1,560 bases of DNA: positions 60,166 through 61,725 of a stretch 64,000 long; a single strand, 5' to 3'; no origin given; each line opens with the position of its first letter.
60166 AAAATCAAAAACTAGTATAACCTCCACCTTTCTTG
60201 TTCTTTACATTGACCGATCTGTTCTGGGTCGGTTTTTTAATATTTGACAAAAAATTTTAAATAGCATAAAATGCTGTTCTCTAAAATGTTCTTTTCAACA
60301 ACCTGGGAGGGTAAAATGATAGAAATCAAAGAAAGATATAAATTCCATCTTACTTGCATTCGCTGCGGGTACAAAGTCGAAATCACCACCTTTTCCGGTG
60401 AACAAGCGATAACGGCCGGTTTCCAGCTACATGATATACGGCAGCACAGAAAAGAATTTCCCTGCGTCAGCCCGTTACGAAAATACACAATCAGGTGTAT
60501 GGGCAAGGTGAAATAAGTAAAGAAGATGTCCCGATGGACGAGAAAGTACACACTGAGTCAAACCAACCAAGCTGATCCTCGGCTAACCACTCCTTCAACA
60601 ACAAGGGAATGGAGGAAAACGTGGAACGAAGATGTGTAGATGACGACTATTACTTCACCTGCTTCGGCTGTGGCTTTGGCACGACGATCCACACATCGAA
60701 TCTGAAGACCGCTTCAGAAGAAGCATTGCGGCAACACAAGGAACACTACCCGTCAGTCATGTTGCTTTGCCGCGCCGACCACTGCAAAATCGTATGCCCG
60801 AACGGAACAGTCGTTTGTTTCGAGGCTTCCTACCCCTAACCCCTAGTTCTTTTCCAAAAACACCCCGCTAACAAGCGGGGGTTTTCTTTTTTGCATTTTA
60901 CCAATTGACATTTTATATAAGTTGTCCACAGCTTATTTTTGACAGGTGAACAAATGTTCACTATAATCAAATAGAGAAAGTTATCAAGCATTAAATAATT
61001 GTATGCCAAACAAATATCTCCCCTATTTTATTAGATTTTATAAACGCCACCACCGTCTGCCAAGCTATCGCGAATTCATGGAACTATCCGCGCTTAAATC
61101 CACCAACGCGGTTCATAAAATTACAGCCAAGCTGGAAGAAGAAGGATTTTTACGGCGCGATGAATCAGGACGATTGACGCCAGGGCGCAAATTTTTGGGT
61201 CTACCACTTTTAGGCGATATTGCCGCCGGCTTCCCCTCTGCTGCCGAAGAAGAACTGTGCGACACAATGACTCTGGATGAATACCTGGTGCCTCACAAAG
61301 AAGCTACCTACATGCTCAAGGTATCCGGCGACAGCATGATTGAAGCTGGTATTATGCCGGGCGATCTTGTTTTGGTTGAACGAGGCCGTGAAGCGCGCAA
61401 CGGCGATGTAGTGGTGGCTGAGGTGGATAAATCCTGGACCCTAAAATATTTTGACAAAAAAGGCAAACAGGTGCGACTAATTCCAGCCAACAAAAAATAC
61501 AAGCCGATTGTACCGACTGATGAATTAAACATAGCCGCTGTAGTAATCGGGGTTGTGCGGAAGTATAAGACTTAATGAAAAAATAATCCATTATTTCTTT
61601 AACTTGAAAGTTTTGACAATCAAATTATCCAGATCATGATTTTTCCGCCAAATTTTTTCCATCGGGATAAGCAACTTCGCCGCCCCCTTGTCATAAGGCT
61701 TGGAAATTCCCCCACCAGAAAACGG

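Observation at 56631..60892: Array of eight divergent small CxxC (zinc-ribbon-like) paralogs plus a DnaJ-type zinc-finger mini-protein, sandwiched between TspO and lexA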

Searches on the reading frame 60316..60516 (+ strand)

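Call 3: search_protein_families(library=pfam, proteins=[window:60316-60516:+], max_evalue=1)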
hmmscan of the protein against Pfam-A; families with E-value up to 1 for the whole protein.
window:60316-60516:+ (66 aa): 1 family
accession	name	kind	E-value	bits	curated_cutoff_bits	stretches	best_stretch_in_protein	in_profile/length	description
PF00527.23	E7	-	0.064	13.9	27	1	5-33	47-75/92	E7 protein, Early protein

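Call 83: search_protein_families(library=padloc, proteins=[window:60316-60516:+], max_evalue=0.1)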
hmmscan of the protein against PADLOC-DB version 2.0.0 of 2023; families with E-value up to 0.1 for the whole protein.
window:60316-60516:+ (66 aa): 0 families

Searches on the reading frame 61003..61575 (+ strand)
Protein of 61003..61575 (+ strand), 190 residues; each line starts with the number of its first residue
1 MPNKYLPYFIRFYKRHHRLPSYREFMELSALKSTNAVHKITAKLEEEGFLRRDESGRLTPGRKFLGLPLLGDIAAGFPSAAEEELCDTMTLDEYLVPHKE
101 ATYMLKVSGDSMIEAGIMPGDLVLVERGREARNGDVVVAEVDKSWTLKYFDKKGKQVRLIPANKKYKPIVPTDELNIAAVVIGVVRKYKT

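Call 29: search_protein_families(library=pfam, proteins=[window:61003-61575:+], max_evalue=0.01)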
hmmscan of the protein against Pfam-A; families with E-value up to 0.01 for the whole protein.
window:61003-61575:+ (190 aa): 2 families
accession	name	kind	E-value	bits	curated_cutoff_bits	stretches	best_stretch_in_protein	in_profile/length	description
PF00717.28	Peptidase_S24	-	3.2e-31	107.9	23.3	1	68-182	1-116/116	Peptidase S24-like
PF01726.22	LexA_DNA_bind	-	0.0011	19.1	23.7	1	19-54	25-60/65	LexA DNA binding domain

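Call 30: find_related_loci(query=window:61003-61572:+, collection=genome_contigs, flank=10000)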
Query window:61003-61572:+ (190 aa) in genome_contigs; peptide patterns used: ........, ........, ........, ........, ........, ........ (x = any residue, [..] = any of these).
406 stretches matched a pattern; 18 encode a relative of the query (tblastn E <= 1e-3); 18 distinct loci.
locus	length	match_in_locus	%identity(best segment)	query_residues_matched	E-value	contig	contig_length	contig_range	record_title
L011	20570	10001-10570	79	1-190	4e-101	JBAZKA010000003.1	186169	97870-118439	MAG: Patescibacteria group bacterium isolate SO_2017_LW4_132 scaffold_248_c1_LW137-91_2017, whole genome shotgun sequenc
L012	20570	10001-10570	77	1-190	7e-100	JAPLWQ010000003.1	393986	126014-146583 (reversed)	MAG: Candidatus Magasanikiibacteriota bacterium isolate LacPavin_0920_SED2_MAG_44_15 LacPavin_0920_SED2_scaffold_578913,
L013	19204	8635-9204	76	1-190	8e-98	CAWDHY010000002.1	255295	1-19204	MAG: Candidatus Magasanikbacteria bacterium isolate MFD04716.bin.1.125 genome assembly, contig: contig_21410, whole geno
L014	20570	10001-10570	75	1-190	1e-96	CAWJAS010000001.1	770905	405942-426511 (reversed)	MAG: Candidatus Magasanikbacteria bacterium isolate MFD04716.bin.1.126 genome assembly, contig: contig_41330, whole geno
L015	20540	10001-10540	59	11-190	9e-73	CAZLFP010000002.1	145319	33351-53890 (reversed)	MAG TPA_asm: uncultured Gammaproteobacteria bacterium isolate SRP141376_co3_30 genome assembly, contig: NODE_139_length_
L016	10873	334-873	56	11-189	6e-64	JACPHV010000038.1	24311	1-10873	MAG: Candidatus Uhrbacteria bacterium isolate NC_groundwater_423_Ag_B-0.1um_48_14 GD18-4_B1_scaffold_1617662, whole geno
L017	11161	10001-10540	53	9-188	2e-60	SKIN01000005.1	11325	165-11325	MAG: Candidatus Kaiserbacteria bacterium isolate CSBr16_63 CSBr16-6429, whole genome shotgun sequence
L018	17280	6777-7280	37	27-189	9e-29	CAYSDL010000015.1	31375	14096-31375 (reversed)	MAG TPA_asm: uncultured bacterium isolate SRP077602_co11_503 genome assembly, contig: NODE_1228_length_31375_cov_9.40577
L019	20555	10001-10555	35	3-183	6e-27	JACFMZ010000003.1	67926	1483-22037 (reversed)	MAG: Bacteroidetes bacterium isolate BROCD011 NODE_432_length_67926_cov_6.121097, whole genome shotgun sequence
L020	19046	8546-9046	40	27-186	1e-26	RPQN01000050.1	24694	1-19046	MAG: Ignavibacteriae bacterium isolate metabat2.334 metabat2.334_Contig_543091, whole genome shotgun sequence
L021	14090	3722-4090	44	66-186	3e-26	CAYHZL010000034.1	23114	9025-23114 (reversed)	MAG TPA_asm: uncultured Chitinophagaceae bacterium isolate ERP119705_co16_460 genome assembly, contig: NODE_1745_length_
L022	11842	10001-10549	34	9-186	8e-25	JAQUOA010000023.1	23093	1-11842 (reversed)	MAG: Bacteroidota bacterium isolate STD1_190 NODE_4791_length_23093_cov_8.392755_Sandtown_D1, whole genome shotgun seque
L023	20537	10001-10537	35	12-186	3e-23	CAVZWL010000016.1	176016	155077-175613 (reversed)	MAG: Ignavibacteriota bacterium isolate MFD01476.bin.2.1 genome assembly, contig: contig_46336, whole genome shotgun seq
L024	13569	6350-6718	41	66-186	5e-23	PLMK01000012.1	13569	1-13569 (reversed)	MAG: Ignavibacteriae bacterium isolate fen_1300 73.20120800_E3D.21_contig_32408, whole genome shotgun sequence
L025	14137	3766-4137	37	67-188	8e-22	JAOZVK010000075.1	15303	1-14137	MAG: Bacteroidales bacterium isolate GMC9.metabat2.98 GMC9_1304_length_15303_cov_30.715897, whole genome shotgun sequenc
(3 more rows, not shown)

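Call 87: search_protein_families(library=pfam, proteins=[L011:9067-9789:-, L011:7625-9004:-], max_evalue=0.01)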
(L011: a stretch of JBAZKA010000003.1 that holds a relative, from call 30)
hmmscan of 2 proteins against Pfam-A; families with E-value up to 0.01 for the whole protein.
L011:9067-9789:- (240 aa): 0 families

L011:7625-9004:- (459 aa): 14 families
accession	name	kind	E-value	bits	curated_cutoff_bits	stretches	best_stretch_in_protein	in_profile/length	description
PF05970.20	PIF1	-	1.7e-29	103.4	25.9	1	31-238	3-219/223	PIF1-like helicase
PF13604.12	AAA_30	-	6.5e-13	49.3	27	1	36-173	8-131/191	AAA domain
PF13245.12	AAA_19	-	4.3e-12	46.8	25.1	1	45-173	11-132/134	AAA domain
PF02689.20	Herpes_Helicase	-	3.2e-07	29.2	27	1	394-438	731-776/808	Helicase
PF13538.12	UvrD_C_2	-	2.2e-06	27.9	27.4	1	392-430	1-45/52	UvrD-like helicase C-terminal domain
PF13191.12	AAA_16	-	1.5e-05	26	32.6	1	32-78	7-58/167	AAA ATPase domain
PF01443.25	Viral_helicase1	-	4e-05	24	21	0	381-432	170-222/228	Viral superfamily 1 RNA helicase core domain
PF21530.3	Pif1_2B_dom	-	5.4e-05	23.3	23.9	1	304-336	14-47/47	DNA helicase Pif1, 2B domain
PF13555.12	AAA_29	-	0.00039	20.5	27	1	44-63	20-40/61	P-loop containing region of AAA domain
PF13479.12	AAA_24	-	0.0018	18.6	27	1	47-143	4-86/195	AAA domain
PF13401.12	AAA_22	-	0.0021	18.8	27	1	46-146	6-109/130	AAA domain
PF25199.1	nSTAND_NTPase5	-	0.0027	18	34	0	42-62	38-58/145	Novel STAND NTPase 5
PF13238.12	AAA_18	-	0.0056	17.6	29.4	0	48-68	1-21/128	AAA domain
PF18335.7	SH3_13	-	0.0075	16.5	41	0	307-343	25-61/65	ATP-dependent RecD-like DNA helicase SH3 domain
